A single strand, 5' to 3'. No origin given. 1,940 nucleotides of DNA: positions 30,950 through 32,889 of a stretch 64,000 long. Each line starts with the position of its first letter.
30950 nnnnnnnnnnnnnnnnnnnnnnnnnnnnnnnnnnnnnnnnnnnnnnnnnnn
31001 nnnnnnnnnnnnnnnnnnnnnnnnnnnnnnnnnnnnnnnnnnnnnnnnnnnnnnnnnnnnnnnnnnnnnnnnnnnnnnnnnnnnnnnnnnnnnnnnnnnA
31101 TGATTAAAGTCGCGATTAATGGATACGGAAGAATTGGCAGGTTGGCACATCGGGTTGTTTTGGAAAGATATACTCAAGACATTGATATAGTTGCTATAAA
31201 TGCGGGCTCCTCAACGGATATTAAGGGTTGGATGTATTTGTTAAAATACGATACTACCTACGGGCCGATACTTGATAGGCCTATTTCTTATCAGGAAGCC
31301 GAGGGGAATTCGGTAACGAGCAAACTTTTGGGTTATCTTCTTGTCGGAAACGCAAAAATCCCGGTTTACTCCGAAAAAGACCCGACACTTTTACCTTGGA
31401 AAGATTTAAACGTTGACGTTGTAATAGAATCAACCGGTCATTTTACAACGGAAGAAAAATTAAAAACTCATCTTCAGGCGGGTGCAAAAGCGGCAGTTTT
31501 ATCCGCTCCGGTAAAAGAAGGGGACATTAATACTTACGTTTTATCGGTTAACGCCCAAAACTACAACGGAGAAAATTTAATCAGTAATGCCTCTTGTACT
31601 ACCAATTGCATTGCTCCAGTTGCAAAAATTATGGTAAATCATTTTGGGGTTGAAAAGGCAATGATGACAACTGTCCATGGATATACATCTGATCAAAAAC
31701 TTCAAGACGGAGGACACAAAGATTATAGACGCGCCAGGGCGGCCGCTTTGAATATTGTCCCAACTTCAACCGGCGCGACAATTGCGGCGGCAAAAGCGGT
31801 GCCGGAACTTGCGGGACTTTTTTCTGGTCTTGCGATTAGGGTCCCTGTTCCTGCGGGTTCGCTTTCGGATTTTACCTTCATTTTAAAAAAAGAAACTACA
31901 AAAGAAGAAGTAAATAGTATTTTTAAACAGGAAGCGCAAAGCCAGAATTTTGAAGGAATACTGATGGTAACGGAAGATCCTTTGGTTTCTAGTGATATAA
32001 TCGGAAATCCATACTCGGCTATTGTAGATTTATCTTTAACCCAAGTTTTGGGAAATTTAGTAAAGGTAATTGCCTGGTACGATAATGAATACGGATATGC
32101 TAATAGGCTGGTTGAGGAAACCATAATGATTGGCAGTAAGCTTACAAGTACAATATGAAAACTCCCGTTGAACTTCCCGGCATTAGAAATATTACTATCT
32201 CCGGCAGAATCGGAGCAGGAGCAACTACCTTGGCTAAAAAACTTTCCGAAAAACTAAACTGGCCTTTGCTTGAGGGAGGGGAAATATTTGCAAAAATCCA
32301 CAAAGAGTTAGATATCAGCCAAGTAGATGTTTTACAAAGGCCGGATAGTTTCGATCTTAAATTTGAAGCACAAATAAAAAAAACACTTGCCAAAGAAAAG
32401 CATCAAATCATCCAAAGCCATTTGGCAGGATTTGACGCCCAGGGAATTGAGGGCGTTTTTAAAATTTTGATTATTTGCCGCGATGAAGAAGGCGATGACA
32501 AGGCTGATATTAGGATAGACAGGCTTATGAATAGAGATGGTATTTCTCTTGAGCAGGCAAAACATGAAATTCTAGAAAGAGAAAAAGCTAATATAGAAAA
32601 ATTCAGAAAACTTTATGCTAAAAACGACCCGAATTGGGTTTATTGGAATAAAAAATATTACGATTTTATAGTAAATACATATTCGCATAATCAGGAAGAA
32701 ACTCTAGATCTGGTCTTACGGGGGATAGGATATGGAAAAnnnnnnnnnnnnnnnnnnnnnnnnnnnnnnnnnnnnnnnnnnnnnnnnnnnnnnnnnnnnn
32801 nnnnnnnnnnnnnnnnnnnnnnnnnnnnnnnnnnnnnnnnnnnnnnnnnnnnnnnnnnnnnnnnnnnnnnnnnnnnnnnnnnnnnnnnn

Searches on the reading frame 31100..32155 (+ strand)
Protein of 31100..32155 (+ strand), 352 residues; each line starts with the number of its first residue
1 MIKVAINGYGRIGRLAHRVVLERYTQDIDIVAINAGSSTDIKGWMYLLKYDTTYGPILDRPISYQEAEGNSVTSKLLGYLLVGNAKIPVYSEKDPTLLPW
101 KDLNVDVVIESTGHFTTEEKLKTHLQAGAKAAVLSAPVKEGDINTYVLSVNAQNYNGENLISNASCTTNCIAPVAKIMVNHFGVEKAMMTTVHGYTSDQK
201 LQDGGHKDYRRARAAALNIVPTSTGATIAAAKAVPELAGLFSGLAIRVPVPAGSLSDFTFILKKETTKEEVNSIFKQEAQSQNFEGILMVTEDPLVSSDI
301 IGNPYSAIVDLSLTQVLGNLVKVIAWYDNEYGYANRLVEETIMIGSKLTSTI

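Call 8: search_protein_families(library=pfam, proteins=[window:31100-32155:+], max_evalue=0.01)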
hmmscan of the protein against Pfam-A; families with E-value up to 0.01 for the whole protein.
window:31100-32155:+ (352 aa): 2 families
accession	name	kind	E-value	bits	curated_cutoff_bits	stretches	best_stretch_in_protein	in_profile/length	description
PF02800.25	Gp_dh_C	-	8e-54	181.9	24.4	1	171-327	1-158/158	Glyceraldehyde 3-phosphate dehydrogenase, C-terminal domain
PF00044.30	Gp_dh_N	-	5.2e-27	94.5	31.7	1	2-117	1-100/101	Glyceraldehyde 3-phosphate dehydrogenase, NAD binding domain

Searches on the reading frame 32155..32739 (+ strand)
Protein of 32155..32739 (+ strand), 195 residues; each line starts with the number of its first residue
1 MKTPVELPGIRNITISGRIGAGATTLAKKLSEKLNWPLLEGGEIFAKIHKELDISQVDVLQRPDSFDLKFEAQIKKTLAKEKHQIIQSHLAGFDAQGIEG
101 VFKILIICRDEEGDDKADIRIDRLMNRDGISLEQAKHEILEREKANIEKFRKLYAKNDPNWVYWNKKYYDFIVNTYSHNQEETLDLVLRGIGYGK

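Call 8: search_protein_families(library=pfam, proteins=[window:32155-32739:+], max_evalue=0.01)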
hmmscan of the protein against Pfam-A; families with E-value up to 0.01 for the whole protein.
window:32155-32739:+ (195 aa): 5 families
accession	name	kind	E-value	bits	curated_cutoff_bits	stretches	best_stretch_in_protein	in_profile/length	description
PF13189.12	Cytidylate_kin2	-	1.8e-14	54.7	28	1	12-175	1-174/176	Cytidylate kinase-like family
PF13238.12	AAA_18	-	1.6e-05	25.8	29.4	1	13-112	1-103/128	AAA domain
PF13207.12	AAA_17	-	1.8e-05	25.5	27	1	20-97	5-87/136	AAA domain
PF02224.24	Cytidylate_kin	-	0.0014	18.8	26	1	13-75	1-63/211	Cytidylate kinase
PF01712.25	dNK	-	0.0029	17.8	27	1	13-40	1-28/203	Deoxynucleoside kinase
